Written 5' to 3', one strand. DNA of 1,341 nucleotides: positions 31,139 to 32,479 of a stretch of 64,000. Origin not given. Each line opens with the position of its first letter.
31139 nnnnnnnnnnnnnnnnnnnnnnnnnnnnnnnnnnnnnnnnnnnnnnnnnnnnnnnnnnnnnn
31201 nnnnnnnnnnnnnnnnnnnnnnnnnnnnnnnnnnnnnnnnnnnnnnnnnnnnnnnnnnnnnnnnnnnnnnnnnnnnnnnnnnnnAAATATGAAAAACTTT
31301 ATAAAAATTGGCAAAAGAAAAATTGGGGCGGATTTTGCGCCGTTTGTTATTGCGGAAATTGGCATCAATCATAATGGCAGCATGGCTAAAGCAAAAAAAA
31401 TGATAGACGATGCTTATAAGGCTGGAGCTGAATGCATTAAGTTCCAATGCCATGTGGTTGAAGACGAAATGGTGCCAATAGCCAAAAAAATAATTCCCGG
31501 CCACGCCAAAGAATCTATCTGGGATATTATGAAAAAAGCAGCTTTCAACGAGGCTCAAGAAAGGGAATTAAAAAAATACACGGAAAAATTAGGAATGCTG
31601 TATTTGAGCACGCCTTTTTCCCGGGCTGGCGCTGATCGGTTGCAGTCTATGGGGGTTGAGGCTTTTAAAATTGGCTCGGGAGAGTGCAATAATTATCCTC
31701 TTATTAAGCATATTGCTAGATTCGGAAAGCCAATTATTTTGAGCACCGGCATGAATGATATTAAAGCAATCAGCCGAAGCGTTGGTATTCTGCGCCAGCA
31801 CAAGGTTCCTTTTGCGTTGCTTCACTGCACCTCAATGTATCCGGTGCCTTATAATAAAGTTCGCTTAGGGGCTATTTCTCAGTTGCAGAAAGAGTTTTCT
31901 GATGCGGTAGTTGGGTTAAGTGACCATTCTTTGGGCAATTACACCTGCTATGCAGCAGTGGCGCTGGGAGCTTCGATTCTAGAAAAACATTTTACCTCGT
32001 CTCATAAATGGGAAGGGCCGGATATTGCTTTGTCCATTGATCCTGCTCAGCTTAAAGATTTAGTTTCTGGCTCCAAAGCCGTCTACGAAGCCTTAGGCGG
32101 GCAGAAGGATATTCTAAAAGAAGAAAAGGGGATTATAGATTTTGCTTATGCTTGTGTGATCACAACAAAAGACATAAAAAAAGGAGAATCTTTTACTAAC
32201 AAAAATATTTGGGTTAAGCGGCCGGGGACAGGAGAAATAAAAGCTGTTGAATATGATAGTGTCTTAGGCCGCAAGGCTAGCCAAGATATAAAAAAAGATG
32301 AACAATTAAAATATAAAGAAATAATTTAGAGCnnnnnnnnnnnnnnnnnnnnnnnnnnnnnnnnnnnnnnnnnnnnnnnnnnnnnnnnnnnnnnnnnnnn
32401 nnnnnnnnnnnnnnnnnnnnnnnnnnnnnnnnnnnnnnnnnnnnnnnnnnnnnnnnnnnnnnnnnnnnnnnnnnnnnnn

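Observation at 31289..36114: Complete CMP-nonulosonic acid (sialic/legionaminic/pseudaminic-like) biosynthesis set in a streamlined, likely CPR-type genome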

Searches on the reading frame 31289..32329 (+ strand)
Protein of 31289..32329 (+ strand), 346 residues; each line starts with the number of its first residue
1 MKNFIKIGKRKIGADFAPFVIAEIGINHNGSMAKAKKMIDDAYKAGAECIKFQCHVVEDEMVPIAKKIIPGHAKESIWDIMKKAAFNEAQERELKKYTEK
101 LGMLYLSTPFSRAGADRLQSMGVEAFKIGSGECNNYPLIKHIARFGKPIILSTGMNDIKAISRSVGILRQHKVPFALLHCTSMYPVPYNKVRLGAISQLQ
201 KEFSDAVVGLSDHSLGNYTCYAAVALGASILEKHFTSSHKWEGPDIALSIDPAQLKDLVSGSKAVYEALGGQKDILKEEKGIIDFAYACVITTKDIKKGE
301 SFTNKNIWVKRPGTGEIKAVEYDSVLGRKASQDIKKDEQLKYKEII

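Call 3: search_protein_families(library=pfam, proteins=[window:31289-32329:+])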
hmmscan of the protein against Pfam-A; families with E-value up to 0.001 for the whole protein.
window:31289-32329:+ (346 aa): 2 families
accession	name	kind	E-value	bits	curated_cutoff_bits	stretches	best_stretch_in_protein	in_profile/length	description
PF03102.20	NeuB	-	4.2e-75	252.8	22.1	1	38-272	1-239/241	NeuB family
PF08666.17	SAF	-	1.9e-09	38.4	21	1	289-342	3-59/63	SAF domain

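Call 4: search_protein_families(library=ncbifam, proteins=[window:31289-32329:+])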
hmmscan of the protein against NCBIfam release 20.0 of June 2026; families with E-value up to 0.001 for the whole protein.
window:31289-32329:+ (346 aa): 2 families
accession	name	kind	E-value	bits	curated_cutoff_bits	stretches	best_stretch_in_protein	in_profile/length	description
TIGR03569.1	NeuB_NnaB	equivalog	2.3e-116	388.4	399.65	1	18-340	1-329/329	N-acetylneuraminate synthase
TIGR03586.1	PseI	equivalog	5e-75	252.7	340.25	1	18-340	2-327/327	pseudaminic acid synthase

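Call 11: search_solved_structures(query=window:31289-32329:+, max_evalue=0.00001)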
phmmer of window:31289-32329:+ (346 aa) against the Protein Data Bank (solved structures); distinct sequences matched with E-value up to 0.00001: 8.
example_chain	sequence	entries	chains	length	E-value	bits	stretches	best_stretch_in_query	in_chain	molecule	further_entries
1xuu_A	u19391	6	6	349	4.9e-121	407.3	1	3-344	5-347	polysialic acid capsule biosynthesis protein SiaC | N-acetylneuraminate synthase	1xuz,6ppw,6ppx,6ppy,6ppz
4ipj_A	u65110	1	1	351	1.3e-120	405.9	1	3-344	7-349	Polysialic acid capsule biosynthesis protein SiaC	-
4ipi_A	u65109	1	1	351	3.5e-120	404.5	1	3-344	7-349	Polysialic acid capsule biosynthesis protein SiaC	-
2wqp_A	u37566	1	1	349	1.2e-119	402.7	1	3-344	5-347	POLYSIALIC ACID CAPSULE BIOSYNTHESIS PROTEIN SIAC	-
1vli_A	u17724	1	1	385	1.7e-46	162.3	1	6-314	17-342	Spore coat polysaccharide biosynthesis protein spsE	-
8h2c_A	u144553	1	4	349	7.1e-44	153.7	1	13-342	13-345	Pseudaminic acid synthase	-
6ncs_A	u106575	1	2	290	2.3e-40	142.1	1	4-273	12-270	N-acetylneuraminic acid (Sialic acid) synthetase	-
3g8r_A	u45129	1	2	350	3.8e-20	75.7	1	97-334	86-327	Probable spore coat polysaccharide biosynthesis protein E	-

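Call 14: find_encoding_contigs(protein=window:31289-32329:+, flank=10000, max_places=6)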
Protein window:31289-32329:+ (346 aa): 6 contigs read that carry it; 4 places shown.
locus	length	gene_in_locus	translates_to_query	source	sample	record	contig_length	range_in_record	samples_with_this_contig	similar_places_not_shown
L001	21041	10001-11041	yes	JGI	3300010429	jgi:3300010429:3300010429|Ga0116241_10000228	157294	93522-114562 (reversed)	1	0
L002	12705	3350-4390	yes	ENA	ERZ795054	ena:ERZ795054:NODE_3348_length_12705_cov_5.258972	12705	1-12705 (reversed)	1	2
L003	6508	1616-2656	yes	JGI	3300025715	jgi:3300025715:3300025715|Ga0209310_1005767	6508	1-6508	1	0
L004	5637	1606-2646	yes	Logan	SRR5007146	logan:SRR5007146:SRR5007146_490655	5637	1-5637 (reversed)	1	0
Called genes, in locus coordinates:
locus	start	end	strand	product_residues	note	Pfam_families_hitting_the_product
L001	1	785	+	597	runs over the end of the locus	PF00664:ABC_membrane, PF00005:ABC_tran, PF00004:AAA (faint), PF02463:SMC_N (weak)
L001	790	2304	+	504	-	-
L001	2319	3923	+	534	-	PF02310:B12-binding (weak), PF04055:Radical_SAM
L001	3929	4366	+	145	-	PF01575:MaoC_dehydratas, PF13452:FAS1_DH_region (weak)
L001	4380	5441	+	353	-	PF02350:Epimerase_2, PF04007:DUF354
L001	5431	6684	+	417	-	PF09492:Pec_lyase (faint)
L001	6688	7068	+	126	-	PF01648:ACPS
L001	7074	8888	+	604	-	PF21211:FkbH_N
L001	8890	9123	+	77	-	-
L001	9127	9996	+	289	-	PF02522:Antibiotic_NAT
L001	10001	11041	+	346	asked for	PF03102:NeuB, PF08666:SAF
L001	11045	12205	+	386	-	PF02350:Epimerase_2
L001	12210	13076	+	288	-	PF01370:Epimerase, PF04321:RmlD_sub_bind, PF16363:GDP_Man_Dehyd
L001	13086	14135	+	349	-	PF01488:Shikimate_DH (weak), PF05368:NmrA, PF01073:3Beta_HSD, PF01370:Epimerase, PF02719:Polysacc_synt_2, PF04321:RmlD_sub_bind, PF13460:NAD_binding_10, PF16363:GDP_Man_Dehyd, +3 more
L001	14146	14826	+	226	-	PF01128:IspD (faint), PF02348:CTP_transf_3, PF12804:NTP_transf_3 (faint)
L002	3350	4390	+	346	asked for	PF03102:NeuB, PF08666:SAF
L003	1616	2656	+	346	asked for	PF03102:NeuB, PF08666:SAF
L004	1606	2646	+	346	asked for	PF03102:NeuB, PF08666:SAF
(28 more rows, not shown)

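Call 20: find_homologous_proteins(query=window:31289-32329:+, max_evalue=1e-40)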
Query window:31289-32329:+ (346 aa): 8000 proteins with E <= 1e-40 among 8000 candidates; the best 120 are listed.
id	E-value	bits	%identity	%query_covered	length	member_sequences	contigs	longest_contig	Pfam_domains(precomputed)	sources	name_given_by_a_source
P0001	2.2e-228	775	100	100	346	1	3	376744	PF03102.21,PF08666.18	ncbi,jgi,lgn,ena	-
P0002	2.2e-190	650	81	97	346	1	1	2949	PF03102.21,PF08666.18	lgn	-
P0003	1.1e-179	615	76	100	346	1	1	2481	PF03102.21,PF08666.18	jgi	jgi:N-acetylneuraminate synthase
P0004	3.1e-179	613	77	100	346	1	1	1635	PF03102.21,PF08666.18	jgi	jgi:N-acetylneuraminate synthase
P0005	4.4e-178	610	76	99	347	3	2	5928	PF03102.21,PF08666.18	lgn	-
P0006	2.0e-176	604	77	99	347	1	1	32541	PF03102.21,PF08666.18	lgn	-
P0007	1.3e-175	602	75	99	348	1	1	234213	PF03102.21,PF08666.18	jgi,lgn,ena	-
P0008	1.7e-175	601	76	99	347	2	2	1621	PF03102.21,PF08666.18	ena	-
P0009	5.7e-175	599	75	100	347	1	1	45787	PF03102.21,PF08666.18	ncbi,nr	ncbi:MAG: hypothetical protein QG620_435 [Patescibacteria group bacterium]|nr:hypothetical protein [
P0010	1.0e-174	599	76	100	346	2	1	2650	PF03102.21,PF08666.18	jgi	-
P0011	1.2e-174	598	75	100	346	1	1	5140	PF03102.21,PF08666.18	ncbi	-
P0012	1.2e-174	598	74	100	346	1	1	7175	PF03102.21,PF08666.18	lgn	-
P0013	1.5e-173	595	74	99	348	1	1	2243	PF03102.21,PF08666.18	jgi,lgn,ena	-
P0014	2.1e-173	594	73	99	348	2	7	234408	PF03102.21,PF08666.18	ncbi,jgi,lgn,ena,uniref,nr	ncbi:MAG: polyhydroxyalkanoate biosynthesis repressor PhaR [Candidatus Buchananbacteria bacterium RI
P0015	3.0e-173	594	75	99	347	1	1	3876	PF03102.21,PF08666.18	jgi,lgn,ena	-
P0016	1.1e-172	592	72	100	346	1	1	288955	PF03102.21,PF08666.18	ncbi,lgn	-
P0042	3.4e-166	571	72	99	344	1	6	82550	PF03102.21,PF08666.18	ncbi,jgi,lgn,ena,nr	ncbi:polyhydroxyalkanoate biosynthesis repressor PhaR [bacterium CG10_46_32]|nr:MAG: polyhydroxyalka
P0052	6.1e-165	566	70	99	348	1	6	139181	PF03102.21,PF08666.18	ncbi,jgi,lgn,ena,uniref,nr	ncbi:MAG: N-acylneuraminate-9-phosphate synthase [Candidatus Magasanikbacteria bacterium GW2011_GWC2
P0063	5.2e-164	563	71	99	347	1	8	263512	PF03102.21,PF08666.18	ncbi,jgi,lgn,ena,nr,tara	ncbi:polyhydroxyalkanoate biosynthesis repressor PhaR [bacterium]|nr:polyhydroxyalkanoate biosynthes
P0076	1.5e-163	562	70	100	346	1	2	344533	PF03102.21,PF08666.18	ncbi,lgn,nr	ncbi:MAG: N-acetylneuraminate synthase family protein [Parcubacteria group bacterium]|nr:N-acetylneu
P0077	1.7e-163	562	70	99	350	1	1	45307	PF03102.21,PF08666.18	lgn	-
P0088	1.4e-162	559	69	99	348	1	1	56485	PF03102.21,PF08666.18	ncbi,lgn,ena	-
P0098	3.6e-162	557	70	100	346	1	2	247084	PF03102.21,PF08666.18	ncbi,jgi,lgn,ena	ncbi:MAG: N-acetylneuraminate synthase family protein [Patescibacteria group bacterium]|jgi:N-acetyl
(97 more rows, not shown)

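Call 22: find_encoding_contigs(protein=P0014, flank=10000, max_places=1)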
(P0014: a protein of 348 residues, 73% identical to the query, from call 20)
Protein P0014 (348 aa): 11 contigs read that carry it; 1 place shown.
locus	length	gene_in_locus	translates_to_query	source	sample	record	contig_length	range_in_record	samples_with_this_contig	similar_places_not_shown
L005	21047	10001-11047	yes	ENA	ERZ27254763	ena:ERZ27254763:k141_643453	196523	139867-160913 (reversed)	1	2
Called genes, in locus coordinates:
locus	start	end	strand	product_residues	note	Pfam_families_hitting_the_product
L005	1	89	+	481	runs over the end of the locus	PF02310:B12-binding, PF04055:Radical_SAM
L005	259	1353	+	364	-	PF13439:Glyco_transf_4, PF13579:Glyco_trans_4_4, PF20706:GT4-conflict (weak), PF00534:Glycos_transf_1, PF13692:Glyco_trans_1_4, PF13524:Glyco_trans_1_2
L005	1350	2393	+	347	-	PF00534:Glycos_transf_1, PF13692:Glyco_trans_1_4, PF13524:Glyco_trans_1_2 (weak)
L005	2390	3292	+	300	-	-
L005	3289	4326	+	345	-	PF00534:Glycos_transf_1, PF13692:Glyco_trans_1_4, PF13524:Glyco_trans_1_2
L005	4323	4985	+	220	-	PF13489:Methyltransf_23, PF07021:MetW, PF13847:Methyltransf_31, PF08241:Methyltransf_11 (weak), PF08242:Methyltransf_12 (weak), PF13649:Methyltransf_25 (weak)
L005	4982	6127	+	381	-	PF13439:Glyco_transf_4 (faint), PF00534:Glycos_transf_1, PF13692:Glyco_trans_1_4, PF13524:Glyco_trans_1_2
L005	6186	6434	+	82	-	PF12728:HTH_17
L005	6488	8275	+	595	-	PF00664:ABC_membrane, PF00005:ABC_tran, PF02463:SMC_N (faint)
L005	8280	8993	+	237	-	PF02348:CTP_transf_3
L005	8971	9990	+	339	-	PF01408:GFO_IDH_MocA, PF03807:F420_oxidored (weak), PF22725:GFO_IDH_MocA_C3, PF02894:GFO_IDH_MocA_C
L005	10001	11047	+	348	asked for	PF03102:NeuB, PF08666:SAF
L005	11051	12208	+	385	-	PF02350:Epimerase_2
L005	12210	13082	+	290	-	PF01073:3Beta_HSD, PF01370:Epimerase, PF03435:Sacchrp_dh_NADP (faint), PF04321:RmlD_sub_bind (faint), PF05368:NmrA (weak), PF16363:GDP_Man_Dehyd, PF13460:NAD_binding_10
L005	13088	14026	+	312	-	PF07021:MetW (weak), PF13489:Methyltransf_23, PF13847:Methyltransf_31, PF08241:Methyltransf_11, PF08242:Methyltransf_12, PF13649:Methyltransf_25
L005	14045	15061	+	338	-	PF05368:NmrA, PF00106:adh_short (weak), PF01073:3Beta_HSD, PF01370:Epimerase, PF02719:Polysacc_synt_2, PF04321:RmlD_sub_bind, PF13460:NAD_binding_10, PF16363:GDP_Man_Dehyd, +1 more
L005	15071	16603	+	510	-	-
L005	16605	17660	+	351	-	PF03102:NeuB, PF08666:SAF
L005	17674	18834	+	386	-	PF02350:Epimerase_2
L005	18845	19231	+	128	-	PF00571:CBS (weak)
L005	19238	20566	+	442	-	-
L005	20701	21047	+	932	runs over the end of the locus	PF00224:PK, PF14306:PUA_2, PF01747:ATP-sulfurylase, PF01583:APS_kinase, PF00448:SRP54 (weak), PF01656:CbiA (weak), PF08433:KTI12 (weak), PF13671:AAA_33 (weak), +2 more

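Call 23: find_encoding_contigs(protein=P0052, flank=10000, max_places=1)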
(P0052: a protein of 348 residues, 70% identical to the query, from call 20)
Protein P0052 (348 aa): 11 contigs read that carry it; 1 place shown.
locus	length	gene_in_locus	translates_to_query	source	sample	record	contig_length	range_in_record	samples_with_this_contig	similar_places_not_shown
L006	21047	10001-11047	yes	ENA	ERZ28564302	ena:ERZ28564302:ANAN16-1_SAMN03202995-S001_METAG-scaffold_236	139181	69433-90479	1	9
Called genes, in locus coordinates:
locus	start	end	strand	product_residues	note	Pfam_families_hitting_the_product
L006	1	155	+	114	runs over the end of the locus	PF25087:GMPPB_C (faint), PF00132:Hexapep, PF14602:Hexapep_2 (weak)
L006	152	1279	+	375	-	PF01041:DegT_DnrJ_EryC1, PF01053:Cys_Met_Meta_PP (weak)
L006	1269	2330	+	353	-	PF00106:adh_short, PF01073:3Beta_HSD, PF01370:Epimerase, PF02719:Polysacc_synt_2, PF04321:RmlD_sub_bind, PF05368:NmrA, PF07993:NAD_binding_4, PF16363:GDP_Man_Dehyd, +3 more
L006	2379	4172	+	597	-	PF00664:ABC_membrane, PF02463:SMC_N (weak), PF00005:ABC_tran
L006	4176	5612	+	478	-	PF02310:B12-binding, PF04055:Radical_SAM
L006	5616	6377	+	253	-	PF00977:His_biosynth, PF02581:TMP-TENI (faint), PF01116:F_bP_aldolase (faint), PF03060:NMO (faint), PF01180:DHO_dh (faint), PF05690:ThiG (faint)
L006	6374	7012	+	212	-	PF00117:GATase, PF01174:SNO (weak), PF07685:GATase_3 (weak)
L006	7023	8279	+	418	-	-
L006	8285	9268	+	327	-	PF13489:Methyltransf_23, PF07021:MetW, PF08241:Methyltransf_11, PF08242:Methyltransf_12, PF13649:Methyltransf_25 (faint)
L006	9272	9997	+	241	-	PF02348:CTP_transf_3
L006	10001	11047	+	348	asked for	PF03102:NeuB, PF08666:SAF (weak)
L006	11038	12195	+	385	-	PF02350:Epimerase_2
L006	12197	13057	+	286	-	PF01370:Epimerase, PF16363:GDP_Man_Dehyd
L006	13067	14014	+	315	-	PF07021:MetW (weak), PF13489:Methyltransf_23, PF08003:Methyltransf_9 (weak), PF13847:Methyltransf_31, PF08241:Methyltransf_11, PF08242:Methyltransf_12, PF13649:Methyltransf_25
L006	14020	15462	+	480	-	PF05159:Capsule_synth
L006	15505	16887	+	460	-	PF03721:UDPG_MGDP_dh_N, PF00984:UDPG_MGDP_dh, PF03720:UDPG_MGDP_dh_C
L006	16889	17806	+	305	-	PF01073:3Beta_HSD, PF01370:Epimerase, PF02719:Polysacc_synt_2, PF04321:RmlD_sub_bind, PF05368:NmrA, PF13460:NAD_binding_10, PF16363:GDP_Man_Dehyd, PF07993:NAD_binding_4 (weak)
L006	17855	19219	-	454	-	PF13727:CoA_binding_3 (weak), PF02397:Bac_transf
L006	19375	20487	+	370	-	PF07690:MFS_1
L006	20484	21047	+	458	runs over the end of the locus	PF00082:Peptidase_S8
